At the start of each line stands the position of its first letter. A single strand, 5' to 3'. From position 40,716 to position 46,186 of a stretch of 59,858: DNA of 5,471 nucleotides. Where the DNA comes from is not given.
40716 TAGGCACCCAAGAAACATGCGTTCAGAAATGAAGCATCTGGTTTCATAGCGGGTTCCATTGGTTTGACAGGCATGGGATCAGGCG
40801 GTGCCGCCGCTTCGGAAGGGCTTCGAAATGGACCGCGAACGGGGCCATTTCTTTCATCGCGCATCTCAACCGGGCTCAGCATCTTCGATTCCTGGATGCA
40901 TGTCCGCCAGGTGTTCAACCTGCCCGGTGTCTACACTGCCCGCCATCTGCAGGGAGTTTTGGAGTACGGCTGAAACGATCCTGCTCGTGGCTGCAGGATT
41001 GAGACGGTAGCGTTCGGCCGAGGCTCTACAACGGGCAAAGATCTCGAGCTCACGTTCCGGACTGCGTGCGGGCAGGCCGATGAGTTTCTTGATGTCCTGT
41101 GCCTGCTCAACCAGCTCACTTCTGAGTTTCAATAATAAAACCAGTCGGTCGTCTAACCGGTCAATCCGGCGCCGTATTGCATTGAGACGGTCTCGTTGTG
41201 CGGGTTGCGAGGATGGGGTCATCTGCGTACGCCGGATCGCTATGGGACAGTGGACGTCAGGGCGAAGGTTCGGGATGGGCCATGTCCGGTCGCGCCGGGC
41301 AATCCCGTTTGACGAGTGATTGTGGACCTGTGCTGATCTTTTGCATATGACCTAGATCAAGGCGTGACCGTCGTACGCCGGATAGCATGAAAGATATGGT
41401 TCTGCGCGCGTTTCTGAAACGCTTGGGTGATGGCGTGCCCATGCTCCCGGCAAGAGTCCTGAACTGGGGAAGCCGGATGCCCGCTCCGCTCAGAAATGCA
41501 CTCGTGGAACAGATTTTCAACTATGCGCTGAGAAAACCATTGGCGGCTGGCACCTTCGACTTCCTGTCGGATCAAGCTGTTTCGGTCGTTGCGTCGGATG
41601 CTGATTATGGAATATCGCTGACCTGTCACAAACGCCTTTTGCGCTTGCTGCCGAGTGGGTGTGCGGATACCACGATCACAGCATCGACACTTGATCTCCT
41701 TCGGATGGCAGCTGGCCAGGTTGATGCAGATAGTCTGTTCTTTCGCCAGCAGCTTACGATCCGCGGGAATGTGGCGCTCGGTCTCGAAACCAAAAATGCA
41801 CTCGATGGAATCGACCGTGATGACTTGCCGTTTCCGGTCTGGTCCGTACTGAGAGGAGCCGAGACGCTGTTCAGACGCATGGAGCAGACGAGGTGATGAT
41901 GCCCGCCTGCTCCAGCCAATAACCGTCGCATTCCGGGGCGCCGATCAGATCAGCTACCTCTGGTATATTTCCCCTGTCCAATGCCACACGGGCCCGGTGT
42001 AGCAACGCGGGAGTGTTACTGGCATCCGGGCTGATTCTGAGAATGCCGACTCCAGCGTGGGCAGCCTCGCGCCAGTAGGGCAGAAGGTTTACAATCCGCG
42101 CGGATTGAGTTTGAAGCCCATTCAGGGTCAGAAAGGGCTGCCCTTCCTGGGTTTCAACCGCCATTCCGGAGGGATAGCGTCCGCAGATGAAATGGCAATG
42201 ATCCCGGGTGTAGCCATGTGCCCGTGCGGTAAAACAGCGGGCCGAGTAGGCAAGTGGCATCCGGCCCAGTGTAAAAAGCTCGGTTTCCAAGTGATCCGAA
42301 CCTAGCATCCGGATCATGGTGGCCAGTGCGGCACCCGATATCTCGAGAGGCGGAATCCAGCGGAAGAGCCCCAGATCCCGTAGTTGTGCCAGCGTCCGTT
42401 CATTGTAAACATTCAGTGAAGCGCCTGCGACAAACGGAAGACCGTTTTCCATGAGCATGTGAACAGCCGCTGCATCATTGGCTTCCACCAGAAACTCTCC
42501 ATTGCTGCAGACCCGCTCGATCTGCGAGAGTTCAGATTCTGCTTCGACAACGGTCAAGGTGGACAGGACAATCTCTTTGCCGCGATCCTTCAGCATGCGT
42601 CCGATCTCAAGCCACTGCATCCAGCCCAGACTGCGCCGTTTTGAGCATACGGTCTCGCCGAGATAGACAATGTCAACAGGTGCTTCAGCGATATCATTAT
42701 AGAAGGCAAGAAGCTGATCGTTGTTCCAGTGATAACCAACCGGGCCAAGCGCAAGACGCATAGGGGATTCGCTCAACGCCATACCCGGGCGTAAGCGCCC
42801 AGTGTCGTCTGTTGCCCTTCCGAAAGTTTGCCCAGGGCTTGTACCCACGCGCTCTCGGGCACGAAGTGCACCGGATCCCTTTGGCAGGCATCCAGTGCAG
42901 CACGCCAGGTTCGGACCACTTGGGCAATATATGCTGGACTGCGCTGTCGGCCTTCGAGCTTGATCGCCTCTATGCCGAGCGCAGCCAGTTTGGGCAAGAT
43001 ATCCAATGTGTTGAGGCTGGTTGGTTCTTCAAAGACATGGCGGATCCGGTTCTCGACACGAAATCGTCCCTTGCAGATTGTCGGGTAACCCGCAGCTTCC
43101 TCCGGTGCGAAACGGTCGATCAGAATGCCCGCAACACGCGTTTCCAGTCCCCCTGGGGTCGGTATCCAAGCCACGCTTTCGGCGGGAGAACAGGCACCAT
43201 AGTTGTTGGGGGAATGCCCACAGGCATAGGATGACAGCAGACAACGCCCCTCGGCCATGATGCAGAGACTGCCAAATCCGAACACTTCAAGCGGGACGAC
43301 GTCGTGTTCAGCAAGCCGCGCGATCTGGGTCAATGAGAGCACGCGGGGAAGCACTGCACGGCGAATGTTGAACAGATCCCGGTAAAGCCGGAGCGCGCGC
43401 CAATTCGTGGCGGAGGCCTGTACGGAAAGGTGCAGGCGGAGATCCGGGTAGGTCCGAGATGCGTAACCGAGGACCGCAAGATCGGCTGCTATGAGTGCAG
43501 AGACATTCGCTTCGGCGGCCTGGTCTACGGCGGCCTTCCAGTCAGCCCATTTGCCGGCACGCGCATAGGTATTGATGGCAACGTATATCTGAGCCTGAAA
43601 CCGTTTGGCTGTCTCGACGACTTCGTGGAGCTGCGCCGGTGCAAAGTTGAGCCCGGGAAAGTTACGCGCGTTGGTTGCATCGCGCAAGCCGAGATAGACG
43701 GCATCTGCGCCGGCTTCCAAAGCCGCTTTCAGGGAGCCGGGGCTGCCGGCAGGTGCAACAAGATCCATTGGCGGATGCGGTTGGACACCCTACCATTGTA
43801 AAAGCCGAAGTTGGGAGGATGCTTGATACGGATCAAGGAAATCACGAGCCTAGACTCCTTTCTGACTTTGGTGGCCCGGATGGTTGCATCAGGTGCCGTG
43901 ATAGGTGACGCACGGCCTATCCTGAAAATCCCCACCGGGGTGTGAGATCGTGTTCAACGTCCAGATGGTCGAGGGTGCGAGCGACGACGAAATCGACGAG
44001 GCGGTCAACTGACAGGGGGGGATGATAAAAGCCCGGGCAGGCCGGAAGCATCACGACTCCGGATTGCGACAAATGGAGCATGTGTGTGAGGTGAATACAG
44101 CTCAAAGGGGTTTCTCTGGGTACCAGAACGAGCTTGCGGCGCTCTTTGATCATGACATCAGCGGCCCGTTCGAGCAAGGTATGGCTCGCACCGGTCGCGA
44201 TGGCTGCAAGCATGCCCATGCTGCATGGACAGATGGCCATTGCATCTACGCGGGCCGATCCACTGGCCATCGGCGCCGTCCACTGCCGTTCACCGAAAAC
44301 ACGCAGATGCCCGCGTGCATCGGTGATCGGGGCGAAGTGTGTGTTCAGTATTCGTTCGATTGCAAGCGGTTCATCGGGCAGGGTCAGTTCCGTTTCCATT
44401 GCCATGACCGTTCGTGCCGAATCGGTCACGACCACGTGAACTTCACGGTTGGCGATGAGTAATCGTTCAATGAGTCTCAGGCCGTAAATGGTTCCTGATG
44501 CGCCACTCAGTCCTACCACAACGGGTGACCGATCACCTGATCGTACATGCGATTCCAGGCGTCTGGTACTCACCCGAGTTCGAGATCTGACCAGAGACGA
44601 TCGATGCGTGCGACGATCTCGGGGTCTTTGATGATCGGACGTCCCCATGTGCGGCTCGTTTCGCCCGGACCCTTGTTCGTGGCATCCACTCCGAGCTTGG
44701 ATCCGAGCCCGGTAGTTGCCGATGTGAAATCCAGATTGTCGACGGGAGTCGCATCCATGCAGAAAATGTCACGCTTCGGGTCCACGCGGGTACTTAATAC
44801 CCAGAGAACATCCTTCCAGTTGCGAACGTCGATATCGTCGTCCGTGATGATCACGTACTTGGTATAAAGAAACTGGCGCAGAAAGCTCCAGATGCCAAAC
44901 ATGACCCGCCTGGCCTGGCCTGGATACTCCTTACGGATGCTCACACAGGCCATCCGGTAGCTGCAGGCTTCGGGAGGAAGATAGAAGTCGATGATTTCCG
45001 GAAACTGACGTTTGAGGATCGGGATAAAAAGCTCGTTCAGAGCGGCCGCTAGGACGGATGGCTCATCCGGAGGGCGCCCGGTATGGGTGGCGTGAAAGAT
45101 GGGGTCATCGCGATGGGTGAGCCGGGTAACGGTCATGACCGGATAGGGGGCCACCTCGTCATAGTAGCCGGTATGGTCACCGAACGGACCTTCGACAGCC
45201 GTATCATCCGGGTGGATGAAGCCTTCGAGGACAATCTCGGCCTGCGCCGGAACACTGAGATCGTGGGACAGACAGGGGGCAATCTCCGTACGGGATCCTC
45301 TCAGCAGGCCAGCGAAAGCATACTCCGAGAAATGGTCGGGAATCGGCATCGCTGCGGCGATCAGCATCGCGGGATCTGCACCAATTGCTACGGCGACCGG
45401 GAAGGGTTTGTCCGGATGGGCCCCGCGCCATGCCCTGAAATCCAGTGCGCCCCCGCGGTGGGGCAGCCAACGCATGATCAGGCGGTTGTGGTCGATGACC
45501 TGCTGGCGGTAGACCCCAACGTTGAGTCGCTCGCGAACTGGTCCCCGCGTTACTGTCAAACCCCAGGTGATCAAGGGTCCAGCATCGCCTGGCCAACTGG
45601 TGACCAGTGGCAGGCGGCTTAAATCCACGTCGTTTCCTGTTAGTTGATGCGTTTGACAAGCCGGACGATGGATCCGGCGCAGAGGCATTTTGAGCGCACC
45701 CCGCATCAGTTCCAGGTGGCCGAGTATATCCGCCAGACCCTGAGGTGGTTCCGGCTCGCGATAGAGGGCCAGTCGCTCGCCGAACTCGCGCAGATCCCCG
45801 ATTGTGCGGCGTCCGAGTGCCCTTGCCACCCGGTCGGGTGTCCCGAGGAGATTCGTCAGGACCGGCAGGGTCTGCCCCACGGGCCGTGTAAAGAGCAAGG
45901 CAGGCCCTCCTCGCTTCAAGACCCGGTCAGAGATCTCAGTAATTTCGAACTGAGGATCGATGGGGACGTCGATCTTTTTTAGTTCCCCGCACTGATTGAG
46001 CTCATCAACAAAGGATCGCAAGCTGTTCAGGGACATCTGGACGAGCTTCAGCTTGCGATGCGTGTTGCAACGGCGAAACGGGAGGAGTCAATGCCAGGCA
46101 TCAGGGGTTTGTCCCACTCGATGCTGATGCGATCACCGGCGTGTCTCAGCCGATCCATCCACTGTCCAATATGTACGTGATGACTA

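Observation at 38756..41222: Chorismate mutase translationally coupled to a 700-aa PLP decarboxylase-like enzyme, divergent from ubiT: a possible prephenate supply and by-product module for U32 hydroxylases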

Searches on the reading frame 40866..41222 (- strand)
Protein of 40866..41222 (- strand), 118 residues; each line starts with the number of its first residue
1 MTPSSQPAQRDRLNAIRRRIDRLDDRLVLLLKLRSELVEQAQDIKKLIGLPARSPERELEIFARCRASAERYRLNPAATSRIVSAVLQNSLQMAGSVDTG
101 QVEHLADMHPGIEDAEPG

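Call 3: search_protein_families(library=pfam, proteins=[window:40866-41222:-], max_evalue=0.01)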
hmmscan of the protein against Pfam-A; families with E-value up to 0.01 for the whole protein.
window:40866-41222:- (118 aa): 1 family
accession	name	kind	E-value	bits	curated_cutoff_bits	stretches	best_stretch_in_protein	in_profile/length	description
PF01817.26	CM_2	-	1.6e-14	54.3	27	1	16-92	1-77/80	Chorismate mutase type II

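Call 4: search_protein_families(library=ncbifam, proteins=[window:40866-41222:-], max_evalue=0.01)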
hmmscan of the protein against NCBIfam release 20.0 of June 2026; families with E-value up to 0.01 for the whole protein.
window:40866-41222:- (118 aa): 20 families
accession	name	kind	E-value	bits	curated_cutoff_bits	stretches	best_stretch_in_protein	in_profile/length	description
NF008400.0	PRK11199.1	equivalog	2.7e-12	46.3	273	1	11-93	3-85/374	bifunctional chorismate mutase/prephenate dehydrogenase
TIGR01799.1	CM_T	equivalog_domain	5.8e-11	42.4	95.9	1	13-90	1-78/83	chorismate mutase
NF004925.0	PRK06285.1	equivalog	6.2e-11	42.2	77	1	9-88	5-84/99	chorismate mutase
TIGR01791.2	CM_archaeal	equivalog_domain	5.8e-09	35.8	66.95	1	13-91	1-79/83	chorismate mutase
TIGR01805.1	CM_mono_grmpos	equivalog_domain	1e-08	35.3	71.2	1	13-71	1-59/81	chorismate mutase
NF006691.0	PRK09239.1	equivalog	3e-08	33.7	120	1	6-92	5-91/108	chorismate mutase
TIGR01803.1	CM-like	subfamily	3.4e-08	33.5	73.35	1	13-85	1-73/82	chorismate mutase family protein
TIGR01807.1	CM_P2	equivalog_domain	3.5e-06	27.2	69.55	1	13-66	1-56/76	chorismate mutase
NF009239.0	PRK12595.1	equivalog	1.3e-05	24.3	279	1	10-96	3-88/360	bifunctional 3-deoxy-7-phosphoheptulonate synthase/chorismate mutase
TIGR01795.1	CM_mono_cladeE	equivalog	1.7e-05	25.3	107.55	1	10-87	2-79/94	chorismate mutase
NF005475.0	PRK07075.1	equivalog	1.7e-05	24.9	126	1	5-89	5-88/105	isochorismate lyase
NF005894.0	PRK07857.1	equivalog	3.5e-05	23.6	73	1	4-66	21-83/106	chorismate mutase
TIGR01808.1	CM_M_hiGC-arch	equivalog_domain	6e-05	23.1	52.15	1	13-64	2-53/74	chorismate mutase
NF007910.0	PRK10622.1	equivalog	0.00012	21.1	577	1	11-91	5-85/386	bifunctional chorismate mutase/prephenate dehydratase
TIGR01797.1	CM_P_1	equivalog_domain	0.00016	21.8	73.7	1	13-91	1-79/83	chorismate mutase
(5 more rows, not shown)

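Call 33: search_solved_structures(query=window:40866-41222:-, max_evalue=0.01, show_alignments=3)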
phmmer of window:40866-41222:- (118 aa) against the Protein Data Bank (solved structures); distinct sequences matched with E-value up to 0.01: 5.
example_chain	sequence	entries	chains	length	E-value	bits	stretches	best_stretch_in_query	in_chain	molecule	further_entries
1ybz_A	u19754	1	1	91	1.3e-05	28.9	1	12-67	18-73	chorismate mutase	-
2d8d_A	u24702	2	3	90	4e-05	27.3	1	11-67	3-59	phospho-2-dehydro-3-deoxyheptonate aldolase/chorismate mutase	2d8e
1ecm_A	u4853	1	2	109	0.00021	24.9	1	12-92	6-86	ENDO-OXABICYCLIC TRANSITION STATE ANALOGUE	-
2gtv_X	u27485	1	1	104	0.00028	24.6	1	11-88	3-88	chorismate mutase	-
5vht_A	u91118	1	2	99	0.0076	20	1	12-81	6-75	Chorismate Mutase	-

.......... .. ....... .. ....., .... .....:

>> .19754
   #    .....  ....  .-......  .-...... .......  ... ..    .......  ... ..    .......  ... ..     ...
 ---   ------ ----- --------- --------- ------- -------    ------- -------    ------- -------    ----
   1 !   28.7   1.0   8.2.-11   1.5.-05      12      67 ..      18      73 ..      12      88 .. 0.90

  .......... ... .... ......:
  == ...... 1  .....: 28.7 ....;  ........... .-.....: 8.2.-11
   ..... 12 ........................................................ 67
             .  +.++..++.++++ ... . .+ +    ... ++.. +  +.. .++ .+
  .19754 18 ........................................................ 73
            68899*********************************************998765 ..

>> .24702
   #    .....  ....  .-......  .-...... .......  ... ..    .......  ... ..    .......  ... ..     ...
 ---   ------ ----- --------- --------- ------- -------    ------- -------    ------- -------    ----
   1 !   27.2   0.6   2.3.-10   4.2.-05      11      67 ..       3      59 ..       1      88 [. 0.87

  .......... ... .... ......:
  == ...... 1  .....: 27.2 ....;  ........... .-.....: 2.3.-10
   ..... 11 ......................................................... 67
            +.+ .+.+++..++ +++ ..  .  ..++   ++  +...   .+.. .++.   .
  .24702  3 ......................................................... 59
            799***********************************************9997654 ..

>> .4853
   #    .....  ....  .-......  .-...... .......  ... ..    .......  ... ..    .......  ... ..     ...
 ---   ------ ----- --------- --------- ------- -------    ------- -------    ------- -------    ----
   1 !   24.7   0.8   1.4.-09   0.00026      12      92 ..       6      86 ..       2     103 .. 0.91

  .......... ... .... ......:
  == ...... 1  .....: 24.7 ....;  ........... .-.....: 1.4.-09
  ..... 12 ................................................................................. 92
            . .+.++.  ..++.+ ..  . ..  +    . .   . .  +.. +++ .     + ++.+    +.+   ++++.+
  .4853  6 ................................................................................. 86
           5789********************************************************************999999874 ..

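Call 59: find_homologous_proteins(query=window:40866-41222:-, max_evalue=0.001)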
Query window:40866-41222:- (118 aa): 1 proteins with E <= 0.001 among 24 candidates.
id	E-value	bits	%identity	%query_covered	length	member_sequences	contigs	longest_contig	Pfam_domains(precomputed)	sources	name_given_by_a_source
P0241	1.5e-67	242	100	100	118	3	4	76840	PF01817.27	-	-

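Call 66: search_protein_representatives(protein=window:40866-41222:-)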
Query: 118 residues. Proteins with E-value up to 0.001 (for the whole library): 431; up to 1e-10: 5; up to 1e-30: 1. The best 150 are listed.
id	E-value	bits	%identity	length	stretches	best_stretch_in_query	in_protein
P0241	4.8e-68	242.4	100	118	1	1-118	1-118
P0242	3.6e-19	85.3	52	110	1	6-105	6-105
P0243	7.8e-18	81.0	57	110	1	8-94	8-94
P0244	3.1e-12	63.0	41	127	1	7-98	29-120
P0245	5.9e-11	58.9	50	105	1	12-89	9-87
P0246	2.1e-10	57.1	30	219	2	13-85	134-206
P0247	7.2e-10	55.4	37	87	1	13-93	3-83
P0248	9.4e-10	55.1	39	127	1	2-98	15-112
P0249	1.9e-08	50.9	38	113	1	6-90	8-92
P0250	3.6e-08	50.0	35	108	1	9-87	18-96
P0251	1.0e-07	48.5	44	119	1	3-87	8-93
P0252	1.7e-07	47.8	35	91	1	11-94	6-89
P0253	1.7e-07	47.8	31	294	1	14-100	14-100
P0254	2.2e-07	47.5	42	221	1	4-89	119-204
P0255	2.4e-07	47.3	37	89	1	13-90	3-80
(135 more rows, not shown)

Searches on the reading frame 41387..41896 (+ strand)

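Call 3: search_protein_families(library=pfam, proteins=[window:41387-41896:+], max_evalue=0.01)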
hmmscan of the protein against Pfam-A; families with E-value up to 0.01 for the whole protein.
window:41387-41896:+ (169 aa): 1 family
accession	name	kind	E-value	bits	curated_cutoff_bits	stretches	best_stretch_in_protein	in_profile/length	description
PF02036.22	SCP2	-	9.6e-11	42.4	21.3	1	51-140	10-101/101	SCP-2 sterol transfer family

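Call 4: search_protein_families(library=ncbifam, proteins=[window:41387-41896:+], max_evalue=0.01)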
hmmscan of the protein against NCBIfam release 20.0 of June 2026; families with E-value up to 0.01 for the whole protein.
window:41387-41896:+ (169 aa): 1 family
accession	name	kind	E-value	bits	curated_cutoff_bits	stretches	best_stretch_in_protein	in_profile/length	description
NF047962.3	SCP2_dom_UbiT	equivalog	1e-28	100.1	46.9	1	29-145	2-119/120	ubiquinone anaerobic biosynthesis accessory factor UbiT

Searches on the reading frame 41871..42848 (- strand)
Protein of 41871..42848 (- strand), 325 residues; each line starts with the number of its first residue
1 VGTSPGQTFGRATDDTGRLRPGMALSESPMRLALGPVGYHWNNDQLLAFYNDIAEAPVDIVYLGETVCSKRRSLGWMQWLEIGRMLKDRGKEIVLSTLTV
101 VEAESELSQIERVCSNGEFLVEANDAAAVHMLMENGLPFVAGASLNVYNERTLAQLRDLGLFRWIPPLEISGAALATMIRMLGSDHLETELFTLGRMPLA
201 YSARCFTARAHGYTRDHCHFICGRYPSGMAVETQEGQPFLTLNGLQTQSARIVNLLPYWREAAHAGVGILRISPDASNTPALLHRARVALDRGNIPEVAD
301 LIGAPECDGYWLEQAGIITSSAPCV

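Call 3: search_protein_families(library=pfam, proteins=[window:41871-42848:-], max_evalue=0.01)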
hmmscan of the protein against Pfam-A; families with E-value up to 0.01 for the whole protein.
window:41871-42848:- (325 aa): 1 family
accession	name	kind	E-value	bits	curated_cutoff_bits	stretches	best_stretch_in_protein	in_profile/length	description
PF01136.24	Peptidase_U32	-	1e-10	41.7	22.4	1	123-273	21-175/233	Peptidase family U32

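Call 4: search_protein_families(library=ncbifam, proteins=[window:41871-42848:-], max_evalue=0.01)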
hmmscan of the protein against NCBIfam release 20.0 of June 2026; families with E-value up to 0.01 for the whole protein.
window:41871-42848:- (325 aa): 2 families
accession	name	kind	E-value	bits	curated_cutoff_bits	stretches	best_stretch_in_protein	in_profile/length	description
NF011991.0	PRK15447.1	equivalog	3.5e-104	348.4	283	1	30-319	1-298/302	U32 family peptidase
NF047965.1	quinone_UbiV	equivalog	7.6e-103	344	275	1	32-317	2-291/292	ubiquinone anaerobic biosynthesis protein UbiV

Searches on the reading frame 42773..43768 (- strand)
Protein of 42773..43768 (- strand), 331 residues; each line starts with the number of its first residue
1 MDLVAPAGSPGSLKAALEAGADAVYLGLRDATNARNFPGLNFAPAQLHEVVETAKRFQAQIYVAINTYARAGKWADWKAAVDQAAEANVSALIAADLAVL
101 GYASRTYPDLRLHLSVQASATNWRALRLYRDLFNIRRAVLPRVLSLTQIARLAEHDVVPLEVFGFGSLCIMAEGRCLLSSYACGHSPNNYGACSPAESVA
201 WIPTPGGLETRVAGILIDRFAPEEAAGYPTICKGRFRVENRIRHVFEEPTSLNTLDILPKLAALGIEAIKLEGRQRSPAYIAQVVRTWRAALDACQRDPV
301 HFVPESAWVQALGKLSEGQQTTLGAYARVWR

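Call 3: search_protein_families(library=pfam, proteins=[window:42773-43768:-], max_evalue=0.01)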
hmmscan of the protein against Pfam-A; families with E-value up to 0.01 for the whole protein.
window:42773-43768:- (331 aa): 1 family
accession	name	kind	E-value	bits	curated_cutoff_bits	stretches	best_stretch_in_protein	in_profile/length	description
PF01136.24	Peptidase_U32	-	1.8e-58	198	22.4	1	76-328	3-230/233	Peptidase family U32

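Call 4: search_protein_families(library=ncbifam, proteins=[window:42773-43768:-], max_evalue=0.01)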
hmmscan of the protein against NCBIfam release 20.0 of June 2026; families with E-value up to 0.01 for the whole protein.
window:42773-43768:- (331 aa): 2 families
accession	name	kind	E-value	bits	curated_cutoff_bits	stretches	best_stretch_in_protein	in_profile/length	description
NF047963.1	quinone_UbiU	equivalog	4.4e-154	512.5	440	1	1-331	1-331/331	ubiquinone anaerobic biosynthesis protein UbiU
NF011996.0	PRK15452.1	equivalog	8.2e-41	140.3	534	2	2-196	6-197/449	prephenate-dependent tRNA uridine(34) hydroxylase TrhP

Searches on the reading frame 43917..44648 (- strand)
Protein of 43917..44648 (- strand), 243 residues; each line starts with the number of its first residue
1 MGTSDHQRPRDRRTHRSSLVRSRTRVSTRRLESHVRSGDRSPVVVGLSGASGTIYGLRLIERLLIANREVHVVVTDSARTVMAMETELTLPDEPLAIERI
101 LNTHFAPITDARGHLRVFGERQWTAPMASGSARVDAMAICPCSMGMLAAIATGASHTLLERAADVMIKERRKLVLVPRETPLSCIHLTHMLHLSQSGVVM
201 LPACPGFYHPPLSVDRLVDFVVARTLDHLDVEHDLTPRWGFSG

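Call 3: search_protein_families(library=pfam, proteins=[window:43917-44648:-], max_evalue=0.01)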
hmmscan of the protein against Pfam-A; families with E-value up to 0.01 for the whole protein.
window:43917-44648:- (243 aa): 1 family
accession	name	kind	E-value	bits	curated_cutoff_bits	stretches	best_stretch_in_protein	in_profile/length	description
PF02441.25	Flavoprotein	-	4.9e-42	143.7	22.7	1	43-229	3-162/162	Flavoprotein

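Call 4: search_protein_families(library=ncbifam, proteins=[window:43917-44648:-], max_evalue=0.01)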
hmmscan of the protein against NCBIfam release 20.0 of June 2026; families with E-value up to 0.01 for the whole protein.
window:43917-44648:- (243 aa): 4 families
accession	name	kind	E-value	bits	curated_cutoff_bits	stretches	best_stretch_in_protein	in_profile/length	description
TIGR00421.1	ubiX_pad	subfamily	2e-56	190.6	108.9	1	43-239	2-181/181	UbiX family flavin prenyltransferase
NF004685.0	PRK06029.1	subfamily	6.2e-56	189.4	188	1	43-240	4-185/187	UbiX family flavin prenyltransferase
NF041206.1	VdcB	exception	9.1e-55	185.1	290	1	43-239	2-182/184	non-oxidative hydroxyarylic acid decarboxylases subunit B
NF041218.1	BagM_FevK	exception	2.2e-42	144.8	420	1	43-239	3-183/215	bagremycin/ferroverdin biosynthesis UbiX family decarboxylase BagM/FevK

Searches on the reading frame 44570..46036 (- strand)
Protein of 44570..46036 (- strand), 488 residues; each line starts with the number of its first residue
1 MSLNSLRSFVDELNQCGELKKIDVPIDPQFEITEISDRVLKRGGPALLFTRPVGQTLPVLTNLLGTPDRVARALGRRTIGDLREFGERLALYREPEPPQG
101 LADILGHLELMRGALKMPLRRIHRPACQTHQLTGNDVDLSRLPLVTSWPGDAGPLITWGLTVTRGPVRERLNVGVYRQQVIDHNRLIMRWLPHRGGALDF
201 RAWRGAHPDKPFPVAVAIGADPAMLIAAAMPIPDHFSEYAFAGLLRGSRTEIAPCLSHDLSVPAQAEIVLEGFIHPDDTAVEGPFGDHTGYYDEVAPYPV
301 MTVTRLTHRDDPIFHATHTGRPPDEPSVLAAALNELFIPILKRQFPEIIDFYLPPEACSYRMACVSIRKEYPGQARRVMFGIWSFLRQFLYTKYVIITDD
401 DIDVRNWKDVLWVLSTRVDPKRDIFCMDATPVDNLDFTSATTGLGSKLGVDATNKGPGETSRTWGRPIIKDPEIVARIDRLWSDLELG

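Call 3: search_protein_families(library=pfam, proteins=[window:44570-46036:-], max_evalue=0.01)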
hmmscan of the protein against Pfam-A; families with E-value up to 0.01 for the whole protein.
window:44570-46036:- (488 aa): 3 families
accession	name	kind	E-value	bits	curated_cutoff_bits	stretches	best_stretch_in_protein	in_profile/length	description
PF01977.22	UbiD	-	8.3e-79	264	23.3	1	124-322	7-206/206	3-octaprenyl-4-hydroxybenzoate carboxy-lyase Rift-related domain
PF20696.2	UbiD_C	-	2e-43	147.8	24.2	1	328-452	2-127/127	3-octaprenyl-4-hydroxybenzoate carboxy-lyase C-terminal domain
PF20695.2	UbiD_N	-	4e-24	84.9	24.3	1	11-89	2-78/78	3-octaprenyl-4-hydroxybenzoate carboxy-lyase N-terminal domain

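Call 4: search_protein_families(library=ncbifam, proteins=[window:44570-46036:-], max_evalue=0.01)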
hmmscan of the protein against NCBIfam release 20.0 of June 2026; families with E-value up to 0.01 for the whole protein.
window:44570-46036:- (488 aa): 7 families
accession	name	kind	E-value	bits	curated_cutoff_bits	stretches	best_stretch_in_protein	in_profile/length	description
NF008175.0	PRK10922.1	equivalog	1.2e-221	736.5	788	1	1-486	4-489/497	4-hydroxy-3-polyprenylbenzoate decarboxylase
TIGR00148.1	TIGR00148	subfamily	1.2e-152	508.6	244.85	1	6-455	1-438/438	UbiD family decarboxylase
TIGR03701.1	mena_SCO4490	equivalog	1.3e-129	432.7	495.9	1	8-447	1-433/433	menaquinone biosynthesis decarboxylase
NF041204.1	VdcC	exception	3.7e-78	263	650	1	4-474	2-457/467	non-oxidative hydroxyarylic acid decarboxylases subunit C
TIGR02724.1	phenyl_P_beta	equivalog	7e-47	159.9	468.95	2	131-428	111-412/472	phenylphosphate carboxylase subunit beta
NF041219.1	BagN_FevL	exception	8e-44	149.9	1000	1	2-420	16-434/502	bagremycin/ferroverdin biosynthesis UbiD family decarboxylase BagN/FevL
TIGR02723.1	phenyl_P_alpha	equivalog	1.5e-37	129.4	564.6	1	126-431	114-417/485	phenylphosphate carboxylase subunit alpha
